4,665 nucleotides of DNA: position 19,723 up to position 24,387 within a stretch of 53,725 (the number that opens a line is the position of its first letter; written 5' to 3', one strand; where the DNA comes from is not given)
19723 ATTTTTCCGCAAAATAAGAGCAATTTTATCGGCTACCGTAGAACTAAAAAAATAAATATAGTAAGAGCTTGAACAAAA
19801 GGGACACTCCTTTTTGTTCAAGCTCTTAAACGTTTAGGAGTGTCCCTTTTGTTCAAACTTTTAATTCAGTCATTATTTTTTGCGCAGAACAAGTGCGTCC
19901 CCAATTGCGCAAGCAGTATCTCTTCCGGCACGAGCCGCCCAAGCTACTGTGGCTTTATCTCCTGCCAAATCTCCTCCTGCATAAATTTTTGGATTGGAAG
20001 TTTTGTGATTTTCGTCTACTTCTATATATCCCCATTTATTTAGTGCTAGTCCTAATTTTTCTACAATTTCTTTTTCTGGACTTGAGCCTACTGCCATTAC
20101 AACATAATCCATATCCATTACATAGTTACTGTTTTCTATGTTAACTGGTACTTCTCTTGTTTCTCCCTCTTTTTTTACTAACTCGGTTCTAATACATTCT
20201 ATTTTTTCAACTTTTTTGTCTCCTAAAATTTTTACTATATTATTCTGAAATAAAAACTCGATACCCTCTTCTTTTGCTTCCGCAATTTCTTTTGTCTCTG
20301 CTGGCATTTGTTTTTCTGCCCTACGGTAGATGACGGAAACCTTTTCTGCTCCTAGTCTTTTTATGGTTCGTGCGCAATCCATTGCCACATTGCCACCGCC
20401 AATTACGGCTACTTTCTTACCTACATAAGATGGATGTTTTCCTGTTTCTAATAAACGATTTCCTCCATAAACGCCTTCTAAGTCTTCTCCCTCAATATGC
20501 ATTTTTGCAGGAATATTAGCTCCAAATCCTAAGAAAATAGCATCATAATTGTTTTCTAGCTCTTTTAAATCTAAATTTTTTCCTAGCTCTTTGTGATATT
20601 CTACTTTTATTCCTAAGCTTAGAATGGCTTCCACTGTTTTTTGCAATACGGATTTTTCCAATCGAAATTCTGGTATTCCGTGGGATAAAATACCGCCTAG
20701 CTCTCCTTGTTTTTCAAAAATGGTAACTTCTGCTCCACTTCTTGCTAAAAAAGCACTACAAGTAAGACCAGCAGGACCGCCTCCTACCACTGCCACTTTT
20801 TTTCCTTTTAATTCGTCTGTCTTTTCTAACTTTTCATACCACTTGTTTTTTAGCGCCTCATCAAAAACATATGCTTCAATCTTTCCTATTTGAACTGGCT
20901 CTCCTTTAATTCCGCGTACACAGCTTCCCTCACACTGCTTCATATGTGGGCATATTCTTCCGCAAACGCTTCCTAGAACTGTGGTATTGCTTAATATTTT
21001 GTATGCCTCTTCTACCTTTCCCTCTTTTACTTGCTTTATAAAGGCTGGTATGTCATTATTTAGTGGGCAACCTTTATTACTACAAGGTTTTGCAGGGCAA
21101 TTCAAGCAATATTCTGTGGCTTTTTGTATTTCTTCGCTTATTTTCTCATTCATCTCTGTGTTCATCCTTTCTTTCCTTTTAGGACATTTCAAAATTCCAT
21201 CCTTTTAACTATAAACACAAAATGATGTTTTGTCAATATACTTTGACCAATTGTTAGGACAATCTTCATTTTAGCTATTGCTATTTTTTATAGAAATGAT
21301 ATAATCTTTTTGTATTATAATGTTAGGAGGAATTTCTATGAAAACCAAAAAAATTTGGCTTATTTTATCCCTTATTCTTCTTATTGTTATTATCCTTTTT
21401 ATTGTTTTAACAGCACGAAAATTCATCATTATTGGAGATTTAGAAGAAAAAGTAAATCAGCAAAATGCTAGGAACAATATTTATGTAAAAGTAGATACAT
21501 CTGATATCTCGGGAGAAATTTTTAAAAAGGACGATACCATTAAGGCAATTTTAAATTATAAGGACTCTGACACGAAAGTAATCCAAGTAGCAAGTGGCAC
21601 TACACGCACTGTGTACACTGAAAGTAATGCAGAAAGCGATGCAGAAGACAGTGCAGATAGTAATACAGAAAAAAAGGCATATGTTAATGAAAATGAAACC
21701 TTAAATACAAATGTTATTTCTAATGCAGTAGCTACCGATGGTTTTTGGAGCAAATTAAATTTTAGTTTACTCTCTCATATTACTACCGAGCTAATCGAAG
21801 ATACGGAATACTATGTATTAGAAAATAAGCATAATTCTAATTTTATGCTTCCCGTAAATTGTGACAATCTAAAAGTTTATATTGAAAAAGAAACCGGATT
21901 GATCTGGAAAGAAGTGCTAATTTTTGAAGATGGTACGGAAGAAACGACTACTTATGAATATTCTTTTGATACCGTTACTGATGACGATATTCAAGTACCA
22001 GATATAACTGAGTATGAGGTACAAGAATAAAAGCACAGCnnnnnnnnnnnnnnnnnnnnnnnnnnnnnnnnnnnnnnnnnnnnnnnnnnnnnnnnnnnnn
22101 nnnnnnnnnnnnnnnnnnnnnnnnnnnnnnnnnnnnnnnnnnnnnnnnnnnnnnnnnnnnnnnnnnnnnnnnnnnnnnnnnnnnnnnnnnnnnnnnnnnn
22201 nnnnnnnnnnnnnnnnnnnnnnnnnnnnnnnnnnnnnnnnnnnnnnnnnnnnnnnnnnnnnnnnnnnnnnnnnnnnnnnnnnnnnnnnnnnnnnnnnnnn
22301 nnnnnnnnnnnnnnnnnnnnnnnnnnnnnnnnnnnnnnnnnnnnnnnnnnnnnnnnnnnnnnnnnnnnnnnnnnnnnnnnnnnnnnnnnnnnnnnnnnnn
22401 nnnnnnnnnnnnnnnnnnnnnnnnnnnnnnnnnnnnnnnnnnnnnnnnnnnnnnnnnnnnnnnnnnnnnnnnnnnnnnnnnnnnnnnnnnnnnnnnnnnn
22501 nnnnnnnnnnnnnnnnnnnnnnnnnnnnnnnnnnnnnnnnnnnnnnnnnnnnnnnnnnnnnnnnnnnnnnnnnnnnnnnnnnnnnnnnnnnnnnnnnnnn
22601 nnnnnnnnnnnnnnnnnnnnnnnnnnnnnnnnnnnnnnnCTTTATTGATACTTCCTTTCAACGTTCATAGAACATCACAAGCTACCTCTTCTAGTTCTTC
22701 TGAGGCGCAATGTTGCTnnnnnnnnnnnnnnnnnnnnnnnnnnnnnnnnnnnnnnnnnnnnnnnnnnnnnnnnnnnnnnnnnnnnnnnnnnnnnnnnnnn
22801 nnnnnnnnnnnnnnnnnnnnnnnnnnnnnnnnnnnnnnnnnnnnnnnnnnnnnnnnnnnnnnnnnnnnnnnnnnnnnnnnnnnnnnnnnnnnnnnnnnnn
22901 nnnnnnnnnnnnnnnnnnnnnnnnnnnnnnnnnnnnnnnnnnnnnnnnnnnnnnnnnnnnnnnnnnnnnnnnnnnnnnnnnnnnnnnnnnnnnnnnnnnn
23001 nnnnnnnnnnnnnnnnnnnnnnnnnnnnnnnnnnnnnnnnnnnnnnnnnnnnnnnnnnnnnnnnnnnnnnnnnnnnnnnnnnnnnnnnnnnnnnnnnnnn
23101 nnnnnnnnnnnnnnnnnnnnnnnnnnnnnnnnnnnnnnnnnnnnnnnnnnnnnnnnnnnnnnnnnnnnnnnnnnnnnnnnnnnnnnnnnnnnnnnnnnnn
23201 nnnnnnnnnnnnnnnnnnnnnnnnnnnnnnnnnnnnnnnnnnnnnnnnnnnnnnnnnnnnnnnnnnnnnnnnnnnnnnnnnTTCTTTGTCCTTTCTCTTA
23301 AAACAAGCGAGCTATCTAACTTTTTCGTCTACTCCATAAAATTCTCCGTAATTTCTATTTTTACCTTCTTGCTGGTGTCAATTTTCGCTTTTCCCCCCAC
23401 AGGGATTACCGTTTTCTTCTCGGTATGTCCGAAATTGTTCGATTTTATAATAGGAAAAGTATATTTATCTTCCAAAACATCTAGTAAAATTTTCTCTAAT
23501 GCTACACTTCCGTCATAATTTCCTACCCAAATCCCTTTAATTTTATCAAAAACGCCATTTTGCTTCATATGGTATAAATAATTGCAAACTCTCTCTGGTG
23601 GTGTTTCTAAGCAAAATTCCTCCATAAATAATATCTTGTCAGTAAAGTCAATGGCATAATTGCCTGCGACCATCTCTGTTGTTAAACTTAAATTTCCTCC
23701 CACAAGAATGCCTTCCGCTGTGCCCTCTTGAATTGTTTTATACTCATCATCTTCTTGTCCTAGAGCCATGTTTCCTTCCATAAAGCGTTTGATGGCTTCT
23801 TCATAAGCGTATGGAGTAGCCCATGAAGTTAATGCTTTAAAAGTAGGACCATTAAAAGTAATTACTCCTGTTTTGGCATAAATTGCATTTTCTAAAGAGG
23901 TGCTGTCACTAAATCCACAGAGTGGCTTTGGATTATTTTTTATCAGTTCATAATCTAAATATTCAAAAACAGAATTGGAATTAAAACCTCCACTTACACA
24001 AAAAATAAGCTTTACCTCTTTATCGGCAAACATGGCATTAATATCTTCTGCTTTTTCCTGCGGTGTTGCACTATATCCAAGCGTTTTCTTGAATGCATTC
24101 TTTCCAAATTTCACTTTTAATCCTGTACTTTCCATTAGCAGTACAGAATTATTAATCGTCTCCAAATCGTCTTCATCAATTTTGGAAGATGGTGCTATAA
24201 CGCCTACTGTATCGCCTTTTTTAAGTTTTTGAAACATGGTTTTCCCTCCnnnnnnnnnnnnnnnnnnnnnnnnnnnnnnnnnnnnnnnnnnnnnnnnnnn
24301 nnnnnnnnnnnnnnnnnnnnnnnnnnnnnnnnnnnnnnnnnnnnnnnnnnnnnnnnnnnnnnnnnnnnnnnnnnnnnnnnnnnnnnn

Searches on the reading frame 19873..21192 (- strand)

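Call 46: search_protein_families(library=pfam, proteins=[window:19873-21192:-])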
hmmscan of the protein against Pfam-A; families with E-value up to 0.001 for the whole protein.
window:19873-21192:- (439 aa): 20 families
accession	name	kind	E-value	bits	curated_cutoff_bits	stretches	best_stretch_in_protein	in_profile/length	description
PF07992.20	Pyr_redox_2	-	6.2e-43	147.7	26.1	1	131-418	1-286/291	Pyridine nucleotide-disulphide oxidoreductase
PF14691.11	Fer4_20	-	3e-31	108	25.8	1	13-117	7-112/113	Dihydroprymidine dehydrogenase domain II, 4Fe-4S cluster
PF13738.12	Pyr_redox_3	-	1.4e-18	67.7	30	1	224-406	133-304/305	Pyridine nucleotide-disulphide oxidoreductase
PF00070.33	Pyr_redox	-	1.3e-15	58.1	22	2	260-332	1-78/82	Pyridine nucleotide-disulphide oxidoreductase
PF13450.12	NAD_binding_8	-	4.1e-10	40.2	21.9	1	135-168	1-35/68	NAD(P)-binding Rossmann-like domain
PF01946.23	Thi4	-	2.3e-08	34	26.2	1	123-200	10-87/235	Thi4 family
PF01266.30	DAO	-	1.1e-07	32.1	27.9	1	132-166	1-35/353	FAD dependent oxidoreductase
PF13241.12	NAD_binding_7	-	1.4e-07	32.5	22.1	0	128-162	5-39/104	Putative NAD(P)-binding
PF12831.13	FAD_oxidored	-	1.6e-07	31.4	27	1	133-173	2-42/416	FAD dependent oxidoreductase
PF00148.24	Oxidored_nitro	-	2.3e-07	30.5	28.6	0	253-307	267-321/399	Nitrogenase component 1 type Oxidoreductase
PF01494.25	FAD_binding_3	-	8e-07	29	22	1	132-164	3-35/349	FAD binding domain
PF01262.27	AlaDh_PNT_C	-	8.8e-07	29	23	0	251-295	21-64/214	Alanine dehydrogenase/PNT, C-terminal domain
PF02826.25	2-Hacid_dh_C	-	2.6e-06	27.4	25.1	0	115-163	20-69/178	D-isomer specific 2-hydroxyacid dehydrogenase, NAD binding domain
PF03486.20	HI0933_like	-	3.8e-06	27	50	1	132-166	2-36/244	HI0933-like protein Rossmann domain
PF00890.30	FAD_binding_2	-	5.8e-06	26.2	20.4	1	133-167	2-36/414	FAD binding domain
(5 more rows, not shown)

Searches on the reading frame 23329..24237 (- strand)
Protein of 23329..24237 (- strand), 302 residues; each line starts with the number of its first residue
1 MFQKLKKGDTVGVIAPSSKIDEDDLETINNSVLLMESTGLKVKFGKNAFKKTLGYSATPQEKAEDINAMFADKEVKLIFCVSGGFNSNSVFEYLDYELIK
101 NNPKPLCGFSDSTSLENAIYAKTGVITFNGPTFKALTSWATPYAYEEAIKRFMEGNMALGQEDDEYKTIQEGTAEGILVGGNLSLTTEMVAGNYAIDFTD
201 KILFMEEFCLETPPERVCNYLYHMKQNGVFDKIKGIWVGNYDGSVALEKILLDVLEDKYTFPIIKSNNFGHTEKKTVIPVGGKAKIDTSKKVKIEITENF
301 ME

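Call 46: search_protein_families(library=pfam, proteins=[window:23329-24237:-])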
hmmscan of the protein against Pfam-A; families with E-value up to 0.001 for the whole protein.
window:23329-24237:- (302 aa): 2 families
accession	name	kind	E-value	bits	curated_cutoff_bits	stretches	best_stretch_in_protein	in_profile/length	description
PF02016.21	Peptidase_S66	-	6.8e-36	123.5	25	1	11-130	1-121/121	LD-carboxypeptidase N-terminal domain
PF17676.7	Peptidase_S66C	-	1.1e-24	87.8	23.7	1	175-286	1-120/120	LD-carboxypeptidase C-terminal domain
